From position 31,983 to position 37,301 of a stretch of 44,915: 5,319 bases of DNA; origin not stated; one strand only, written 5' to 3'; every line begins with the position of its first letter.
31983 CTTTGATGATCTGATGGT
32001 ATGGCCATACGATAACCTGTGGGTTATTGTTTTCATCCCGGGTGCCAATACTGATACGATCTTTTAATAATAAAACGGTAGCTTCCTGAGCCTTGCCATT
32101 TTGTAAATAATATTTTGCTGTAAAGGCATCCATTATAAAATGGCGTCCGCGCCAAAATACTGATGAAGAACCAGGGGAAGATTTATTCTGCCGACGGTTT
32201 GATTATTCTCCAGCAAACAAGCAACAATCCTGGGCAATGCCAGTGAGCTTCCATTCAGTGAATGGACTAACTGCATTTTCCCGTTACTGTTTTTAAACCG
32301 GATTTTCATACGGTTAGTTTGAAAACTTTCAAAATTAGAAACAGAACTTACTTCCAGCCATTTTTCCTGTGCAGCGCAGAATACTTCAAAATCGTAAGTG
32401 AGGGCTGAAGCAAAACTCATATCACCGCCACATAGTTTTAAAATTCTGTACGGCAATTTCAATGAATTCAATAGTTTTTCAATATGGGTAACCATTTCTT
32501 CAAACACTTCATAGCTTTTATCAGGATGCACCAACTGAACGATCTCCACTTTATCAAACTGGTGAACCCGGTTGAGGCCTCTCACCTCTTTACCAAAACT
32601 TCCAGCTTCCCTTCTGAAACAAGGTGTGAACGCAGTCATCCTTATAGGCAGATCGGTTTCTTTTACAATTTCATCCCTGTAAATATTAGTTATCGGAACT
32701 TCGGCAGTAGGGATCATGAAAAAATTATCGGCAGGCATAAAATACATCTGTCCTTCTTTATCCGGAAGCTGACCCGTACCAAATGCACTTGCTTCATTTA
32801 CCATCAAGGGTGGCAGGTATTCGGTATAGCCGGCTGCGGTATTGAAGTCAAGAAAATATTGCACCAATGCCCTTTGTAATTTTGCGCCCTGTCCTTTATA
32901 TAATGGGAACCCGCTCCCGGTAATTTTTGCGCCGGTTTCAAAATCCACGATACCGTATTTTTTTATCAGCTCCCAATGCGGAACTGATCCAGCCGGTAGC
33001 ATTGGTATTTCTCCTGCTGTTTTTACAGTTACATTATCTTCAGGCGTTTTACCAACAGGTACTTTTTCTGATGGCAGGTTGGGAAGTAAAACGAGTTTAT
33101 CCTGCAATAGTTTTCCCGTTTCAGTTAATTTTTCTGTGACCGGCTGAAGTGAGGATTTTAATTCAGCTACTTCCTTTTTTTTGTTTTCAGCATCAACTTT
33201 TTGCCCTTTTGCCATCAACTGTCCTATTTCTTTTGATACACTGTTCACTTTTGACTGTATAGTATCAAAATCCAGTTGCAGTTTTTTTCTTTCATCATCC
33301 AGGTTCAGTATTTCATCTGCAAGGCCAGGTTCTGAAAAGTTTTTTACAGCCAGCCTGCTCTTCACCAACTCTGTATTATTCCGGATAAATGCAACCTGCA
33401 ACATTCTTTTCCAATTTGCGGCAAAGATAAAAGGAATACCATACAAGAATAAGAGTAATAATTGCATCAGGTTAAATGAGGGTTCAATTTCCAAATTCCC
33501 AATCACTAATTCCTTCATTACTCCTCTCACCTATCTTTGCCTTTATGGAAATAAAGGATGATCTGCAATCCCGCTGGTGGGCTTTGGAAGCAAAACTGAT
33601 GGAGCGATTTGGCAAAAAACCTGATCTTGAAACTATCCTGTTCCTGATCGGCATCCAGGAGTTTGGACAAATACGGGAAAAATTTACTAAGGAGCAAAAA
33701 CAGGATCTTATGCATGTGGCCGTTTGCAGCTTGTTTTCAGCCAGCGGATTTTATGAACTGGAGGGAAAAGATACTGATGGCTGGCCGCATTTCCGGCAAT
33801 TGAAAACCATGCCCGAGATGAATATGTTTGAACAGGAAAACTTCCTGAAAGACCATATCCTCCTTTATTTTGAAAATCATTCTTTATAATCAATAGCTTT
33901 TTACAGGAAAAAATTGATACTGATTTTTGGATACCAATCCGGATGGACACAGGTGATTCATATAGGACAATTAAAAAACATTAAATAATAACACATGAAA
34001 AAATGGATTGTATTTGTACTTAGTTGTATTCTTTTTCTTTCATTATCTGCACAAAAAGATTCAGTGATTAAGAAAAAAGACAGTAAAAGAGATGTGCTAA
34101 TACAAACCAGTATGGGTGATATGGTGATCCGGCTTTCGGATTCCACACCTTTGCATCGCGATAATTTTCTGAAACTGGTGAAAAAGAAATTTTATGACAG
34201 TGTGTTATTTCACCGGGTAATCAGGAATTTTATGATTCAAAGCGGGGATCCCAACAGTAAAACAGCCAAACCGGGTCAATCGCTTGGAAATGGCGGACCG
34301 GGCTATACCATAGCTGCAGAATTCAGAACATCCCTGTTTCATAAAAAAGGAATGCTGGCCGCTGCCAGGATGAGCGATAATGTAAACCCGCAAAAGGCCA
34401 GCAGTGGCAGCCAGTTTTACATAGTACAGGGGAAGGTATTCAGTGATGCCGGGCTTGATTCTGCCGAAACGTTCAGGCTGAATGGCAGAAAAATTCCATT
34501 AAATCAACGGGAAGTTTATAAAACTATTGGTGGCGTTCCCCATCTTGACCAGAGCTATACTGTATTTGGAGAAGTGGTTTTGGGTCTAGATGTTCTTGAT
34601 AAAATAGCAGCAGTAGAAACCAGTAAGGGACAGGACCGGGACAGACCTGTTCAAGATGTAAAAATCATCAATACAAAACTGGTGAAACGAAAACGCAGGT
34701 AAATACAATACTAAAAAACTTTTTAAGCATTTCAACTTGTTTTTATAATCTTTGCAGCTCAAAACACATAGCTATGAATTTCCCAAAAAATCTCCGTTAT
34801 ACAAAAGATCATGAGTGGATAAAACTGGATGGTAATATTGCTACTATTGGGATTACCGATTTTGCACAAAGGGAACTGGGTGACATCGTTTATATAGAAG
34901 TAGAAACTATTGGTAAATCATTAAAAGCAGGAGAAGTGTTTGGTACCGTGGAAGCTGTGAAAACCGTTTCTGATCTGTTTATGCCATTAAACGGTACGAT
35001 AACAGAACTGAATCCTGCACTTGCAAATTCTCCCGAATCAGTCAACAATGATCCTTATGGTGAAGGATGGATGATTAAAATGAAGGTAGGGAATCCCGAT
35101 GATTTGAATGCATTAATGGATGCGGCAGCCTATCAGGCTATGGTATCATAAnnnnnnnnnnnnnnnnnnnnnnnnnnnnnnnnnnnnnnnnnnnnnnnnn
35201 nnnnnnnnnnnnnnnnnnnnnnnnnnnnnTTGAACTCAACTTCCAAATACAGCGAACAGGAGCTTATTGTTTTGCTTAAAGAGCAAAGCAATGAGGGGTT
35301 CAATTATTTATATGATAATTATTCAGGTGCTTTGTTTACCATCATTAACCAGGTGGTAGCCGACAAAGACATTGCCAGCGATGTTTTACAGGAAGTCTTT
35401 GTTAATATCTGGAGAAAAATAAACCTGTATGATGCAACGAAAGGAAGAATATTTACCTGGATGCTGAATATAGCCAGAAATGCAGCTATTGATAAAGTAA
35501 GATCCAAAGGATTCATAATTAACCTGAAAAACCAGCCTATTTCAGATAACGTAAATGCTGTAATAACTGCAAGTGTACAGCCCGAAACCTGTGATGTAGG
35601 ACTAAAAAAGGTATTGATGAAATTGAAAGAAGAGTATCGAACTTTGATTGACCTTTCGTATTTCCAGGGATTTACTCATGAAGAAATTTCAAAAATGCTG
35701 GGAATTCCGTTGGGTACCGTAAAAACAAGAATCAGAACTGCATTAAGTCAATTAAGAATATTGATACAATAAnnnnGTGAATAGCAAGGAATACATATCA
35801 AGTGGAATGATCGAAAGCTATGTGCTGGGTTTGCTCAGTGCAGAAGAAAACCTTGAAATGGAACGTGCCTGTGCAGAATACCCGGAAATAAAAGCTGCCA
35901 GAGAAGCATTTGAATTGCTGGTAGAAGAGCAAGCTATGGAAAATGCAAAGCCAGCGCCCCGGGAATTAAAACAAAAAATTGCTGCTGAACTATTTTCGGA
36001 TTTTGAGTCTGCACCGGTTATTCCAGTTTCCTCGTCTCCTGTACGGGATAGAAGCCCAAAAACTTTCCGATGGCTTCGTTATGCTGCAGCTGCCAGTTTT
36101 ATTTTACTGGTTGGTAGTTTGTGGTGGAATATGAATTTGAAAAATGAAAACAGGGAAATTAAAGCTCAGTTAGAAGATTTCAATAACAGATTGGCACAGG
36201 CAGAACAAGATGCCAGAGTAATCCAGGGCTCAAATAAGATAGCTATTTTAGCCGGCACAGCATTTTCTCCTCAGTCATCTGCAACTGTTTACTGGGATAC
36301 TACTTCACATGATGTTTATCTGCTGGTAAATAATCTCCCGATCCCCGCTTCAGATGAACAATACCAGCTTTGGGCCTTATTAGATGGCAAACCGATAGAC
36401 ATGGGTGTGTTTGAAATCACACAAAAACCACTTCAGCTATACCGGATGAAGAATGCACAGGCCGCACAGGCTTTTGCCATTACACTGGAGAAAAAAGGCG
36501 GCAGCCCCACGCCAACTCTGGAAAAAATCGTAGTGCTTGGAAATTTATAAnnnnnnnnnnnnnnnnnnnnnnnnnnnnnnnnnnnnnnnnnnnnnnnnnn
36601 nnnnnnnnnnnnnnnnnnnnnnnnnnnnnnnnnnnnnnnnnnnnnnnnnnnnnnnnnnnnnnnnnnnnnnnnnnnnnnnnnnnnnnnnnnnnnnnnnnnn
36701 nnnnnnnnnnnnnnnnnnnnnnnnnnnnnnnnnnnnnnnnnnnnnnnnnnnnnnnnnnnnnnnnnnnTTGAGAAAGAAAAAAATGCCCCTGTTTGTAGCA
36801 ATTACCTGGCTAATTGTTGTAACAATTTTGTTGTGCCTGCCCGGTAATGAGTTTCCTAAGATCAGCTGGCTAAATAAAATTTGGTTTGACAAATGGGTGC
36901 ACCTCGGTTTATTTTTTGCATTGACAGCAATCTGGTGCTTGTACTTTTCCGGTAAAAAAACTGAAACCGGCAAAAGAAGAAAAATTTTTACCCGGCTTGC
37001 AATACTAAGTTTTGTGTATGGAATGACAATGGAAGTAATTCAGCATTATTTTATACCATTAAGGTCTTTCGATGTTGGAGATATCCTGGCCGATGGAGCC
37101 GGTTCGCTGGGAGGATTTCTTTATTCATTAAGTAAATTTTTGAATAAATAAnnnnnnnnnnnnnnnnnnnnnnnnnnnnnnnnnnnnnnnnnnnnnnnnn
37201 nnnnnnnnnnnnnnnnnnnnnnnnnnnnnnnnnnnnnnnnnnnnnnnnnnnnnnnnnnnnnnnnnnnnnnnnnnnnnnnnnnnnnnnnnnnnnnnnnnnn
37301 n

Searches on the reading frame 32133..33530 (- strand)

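Call 3: search_protein_families(library=pfam, proteins=[window:32133-33530:-], max_evalue=0.01)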
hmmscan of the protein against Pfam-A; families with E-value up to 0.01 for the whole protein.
window:32133-33530:- (465 aa): 4 families
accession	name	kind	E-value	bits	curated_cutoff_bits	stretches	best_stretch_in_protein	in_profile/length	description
PF00587.30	tRNA-synt_2b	-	1.4e-40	139.7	29.3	1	268-443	9-179/179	tRNA synthetase class II core domain (G, H, P, S and T)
PF02403.27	Seryl_tRNA_N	-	4.7e-23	81.9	28.2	1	43-153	1-108/108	Seryl-tRNA synthetase N-terminal domain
PF12325.13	TMF_TATA_bd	-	0.0033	18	29.1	0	70-145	17-90/115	TATA element modulatory factor 1 TATA binding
PF11068.13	YlqD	-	0.0064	17.3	27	0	89-170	23-107/131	YlqD protein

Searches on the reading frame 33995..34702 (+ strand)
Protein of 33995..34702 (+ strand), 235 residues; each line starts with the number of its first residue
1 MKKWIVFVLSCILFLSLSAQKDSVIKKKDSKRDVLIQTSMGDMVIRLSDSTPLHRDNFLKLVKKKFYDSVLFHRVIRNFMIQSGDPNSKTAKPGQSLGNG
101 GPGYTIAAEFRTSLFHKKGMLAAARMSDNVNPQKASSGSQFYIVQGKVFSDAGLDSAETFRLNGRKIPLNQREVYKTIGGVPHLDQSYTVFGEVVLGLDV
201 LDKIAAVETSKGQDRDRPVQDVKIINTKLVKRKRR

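Call 3: search_protein_families(library=pfam, proteins=[window:33995-34702:+], max_evalue=0.01)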
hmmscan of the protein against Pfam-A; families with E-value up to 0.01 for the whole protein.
window:33995-34702:+ (235 aa): 1 family
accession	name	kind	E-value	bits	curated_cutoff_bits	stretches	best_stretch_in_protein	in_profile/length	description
PF00160.26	Pro_isomerase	-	1.1e-41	143.2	21.7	1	35-228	3-158/159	Cyclophilin type peptidyl-prolyl cis-trans isomerase/CLD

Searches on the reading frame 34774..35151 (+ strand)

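Call 3: search_protein_families(library=pfam, proteins=[window:34774-35151:+], max_evalue=0.01)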
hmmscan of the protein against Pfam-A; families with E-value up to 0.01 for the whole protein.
window:34774-35151:+ (125 aa): 1 family
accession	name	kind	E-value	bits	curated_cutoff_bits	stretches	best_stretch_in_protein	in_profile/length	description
PF01597.25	GCV_H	-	2.3e-42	144.2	22.2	1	7-124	1-119/122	Glycine cleavage H-protein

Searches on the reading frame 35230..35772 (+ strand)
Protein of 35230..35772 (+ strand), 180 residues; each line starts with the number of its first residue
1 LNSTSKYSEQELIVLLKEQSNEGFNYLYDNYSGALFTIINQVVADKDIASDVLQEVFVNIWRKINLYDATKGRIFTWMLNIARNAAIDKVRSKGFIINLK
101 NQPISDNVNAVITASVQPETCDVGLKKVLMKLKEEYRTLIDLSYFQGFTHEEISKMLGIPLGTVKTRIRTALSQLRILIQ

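Call 3: search_protein_families(library=pfam, proteins=[window:35230-35772:+], max_evalue=0.01)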
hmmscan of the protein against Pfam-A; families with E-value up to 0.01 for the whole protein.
window:35230-35772:+ (180 aa): 4 families
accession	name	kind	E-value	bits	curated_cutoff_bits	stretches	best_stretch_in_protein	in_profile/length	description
PF08281.18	Sigma70_r4_2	-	1.2e-13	51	25.7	1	126-175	5-54/54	Sigma-70, region 4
PF04545.22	Sigma70_r4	-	3.8e-13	49.2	24.1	1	129-176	2-49/50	Sigma-70, region 4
PF04542.20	Sigma70_r2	-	5.5e-13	49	24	1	27-94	1-69/71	Sigma-70 region 2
PF07638.17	Sigma70_ECF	-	7.4e-05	23.2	21.1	1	113-171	118-175/185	ECF sigma factor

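Call 26: search_solved_structures(query=window:35230-35772:+, max_evalue=0.001)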
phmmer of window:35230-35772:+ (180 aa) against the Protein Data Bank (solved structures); distinct sequences matched with E-value up to 0.001: 22.
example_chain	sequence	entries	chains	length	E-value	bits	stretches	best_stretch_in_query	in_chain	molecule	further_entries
2q1z_A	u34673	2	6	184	9.2e-18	67.7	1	45-176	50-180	RpoE, ECF SigE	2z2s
4nqw_A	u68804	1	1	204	9.3e-18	67.7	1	21-177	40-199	ECF RNA polymerase sigma factor SigK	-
5wuq_A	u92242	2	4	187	8.3e-16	61.3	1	15-176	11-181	ECF RNA polymerase sigma factor SigW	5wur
6dv9_F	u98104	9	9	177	3.3e-14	56.1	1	26-180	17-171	ECF RNA polymerase sigma factor SigL | RNA polymerase sigma factor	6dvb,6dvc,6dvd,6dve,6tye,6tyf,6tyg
6in7_B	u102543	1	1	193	1.2e-11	47.9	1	8-172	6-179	RNA polymerase sigma-H factor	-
8z6g_B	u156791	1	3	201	1.3e-11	47.8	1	8-172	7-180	RNA polymerase sigma factor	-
1or7_A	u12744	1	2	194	7.4e-11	45.2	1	6-172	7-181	RNA polymerase sigma-E factor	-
6jbq_F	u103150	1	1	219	1.2e-10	44.6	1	6-172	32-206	ECF RNA polymerase sigma-E factor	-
9m9d_F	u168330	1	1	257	2e-09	40.6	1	32-176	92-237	ECF RNA polymerase sigma factor SigE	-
9m9e_F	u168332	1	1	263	2.1e-09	40.5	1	32-176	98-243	ECF RNA polymerase sigma factor SigE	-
9m98_F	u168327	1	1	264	2.1e-09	40.5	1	32-176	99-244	ECF RNA polymerase sigma factor SigE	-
6dxo_A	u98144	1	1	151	5.4e-09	39.2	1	20-96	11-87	RNA polymerase ECF-subfamily sigma factor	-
5uxx_A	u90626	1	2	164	2.7e-08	36.9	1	44-179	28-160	RNA polymerase sigma factor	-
6jhe_A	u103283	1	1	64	4e-07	33.1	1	126-176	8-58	ECF RNA polymerase sigma factor SigW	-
5fgm_A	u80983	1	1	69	6e-07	32.5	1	122-179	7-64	ECF RNA polymerase sigma factor SigR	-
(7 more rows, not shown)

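Call 28: search_protein_families(library=ncbifam, proteins=[window:35230-35772:+], max_evalue=0.001)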
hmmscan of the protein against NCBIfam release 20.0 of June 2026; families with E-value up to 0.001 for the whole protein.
window:35230-35772:+ (180 aa): 85 families (the best 25 are shown)
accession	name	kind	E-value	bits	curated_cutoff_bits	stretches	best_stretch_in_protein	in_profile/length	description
NF007228.0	PRK09646.1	subfamily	7.7e-35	120.3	226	1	5-176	13-187/194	ECF RNA polymerase sigma factor SigK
NF009172.0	PRK12519.1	subfamily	1.9e-32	112.4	222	1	2-179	9-189/194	RNA polymerase sigma factor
NF010500.0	PRK13919.1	subfamily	2.2e-28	99.7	226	1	6-176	7-180/186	putative RNA polymerase sigma E protein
NF007227.0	PRK09645.1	subfamily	9.9e-28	97.2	202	1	19-179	10-170/177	sigma-70 family RNA polymerase sigma factor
TIGR02985.1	Sig70_bacteroi1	subfamily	3.2e-25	89.2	126.4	1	23-177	2-160/162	RNA polymerase sigma-70 factor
NF009168.0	PRK12515.1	subfamily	6.3e-25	87.8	236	1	5-177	5-177/189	RNA polymerase sigma factor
NF009167.0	PRK12514.1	equivalog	5e-24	85.2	265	1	12-176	10-175/180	RNA polymerase sigma factor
NF008890.0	PRK11924.1-3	equivalog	5.8e-24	84.6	284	1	12-178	29-200/205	RNA polymerase sigma factor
NF007216.0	PRK09638.1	equivalog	8e-24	84.4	194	1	8-176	4-171/180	RNA polymerase sigma factor SigY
NF009195.0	PRK12543.1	subfamily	8.9e-24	84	197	1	8-177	6-176/192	RNA polymerase sigma factor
NF009189.0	PRK12537.1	equivalog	1.1e-23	83.7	261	1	23-176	24-178/182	RNA polymerase sigma factor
NF009186.0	PRK12534.1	equivalog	3.1e-23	82.5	267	1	20-177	23-183/187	RNA polymerase sigma factor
TIGR02959.1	SigZ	equivalog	6.9e-23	81.3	168.65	1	29-178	2-147/170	RNA polymerase sigma factor SigZ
NF009178.0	PRK12526.1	equivalog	8e-23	81.1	301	1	10-177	31-204/211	RNA polymerase sigma factor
NF007223.0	PRK09641.1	equivalog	1.6e-22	80.3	209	1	11-176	7-181/187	RNA polymerase sigma factor SigW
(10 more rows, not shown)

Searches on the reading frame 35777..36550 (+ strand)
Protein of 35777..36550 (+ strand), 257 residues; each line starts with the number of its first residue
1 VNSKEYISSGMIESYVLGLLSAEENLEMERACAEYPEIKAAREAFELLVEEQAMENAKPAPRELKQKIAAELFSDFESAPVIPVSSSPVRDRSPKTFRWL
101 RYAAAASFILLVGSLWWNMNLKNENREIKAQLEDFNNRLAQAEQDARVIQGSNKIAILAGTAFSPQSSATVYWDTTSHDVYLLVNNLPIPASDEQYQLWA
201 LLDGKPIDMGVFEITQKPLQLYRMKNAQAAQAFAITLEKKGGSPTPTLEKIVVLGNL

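Call 3: search_protein_families(library=pfam, proteins=[window:35777-36550:+], max_evalue=0.01)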
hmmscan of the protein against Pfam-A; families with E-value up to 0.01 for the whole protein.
window:35777-36550:+ (257 aa): 1 family
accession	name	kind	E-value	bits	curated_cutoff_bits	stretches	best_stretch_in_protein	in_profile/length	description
PF10099.14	RskA_C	-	2.2e-22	80.2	29.4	1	103-247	4-130/135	Anti-sigma-K factor rskA, C-terminal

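Call 27: search_solved_structures(query=window:35777-36550:+, max_evalue=0.1)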
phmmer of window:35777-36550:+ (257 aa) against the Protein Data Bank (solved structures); distinct sequences matched with E-value up to 0.1: 0.

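Call 28: search_protein_families(library=ncbifam, proteins=[window:35777-36550:+], max_evalue=0.001)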
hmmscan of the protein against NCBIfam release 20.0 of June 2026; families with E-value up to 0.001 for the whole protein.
window:35777-36550:+ (257 aa): 2 families
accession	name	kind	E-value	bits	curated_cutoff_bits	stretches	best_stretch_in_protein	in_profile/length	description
NF052375.1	antisigma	equivalog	1.3e-30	107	100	1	12-247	2-214/217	anti-sigma factor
NF010501.0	PRK13920.1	subfamily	1.1e-17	64.4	225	1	11-251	7-208/213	putative anti-sigmaE protein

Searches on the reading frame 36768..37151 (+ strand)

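Call 28: search_protein_families(library=ncbifam, proteins=[window:36768-37151:+], max_evalue=0.001)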
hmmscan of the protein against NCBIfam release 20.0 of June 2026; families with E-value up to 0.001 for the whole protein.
window:36768-37151:+ (127 aa): 1 family
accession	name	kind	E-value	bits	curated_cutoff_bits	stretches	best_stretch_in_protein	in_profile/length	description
NF037970.1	vanZ_1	subfamily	2.9e-10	40.8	20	1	36-112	37-108/109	VanZ family protein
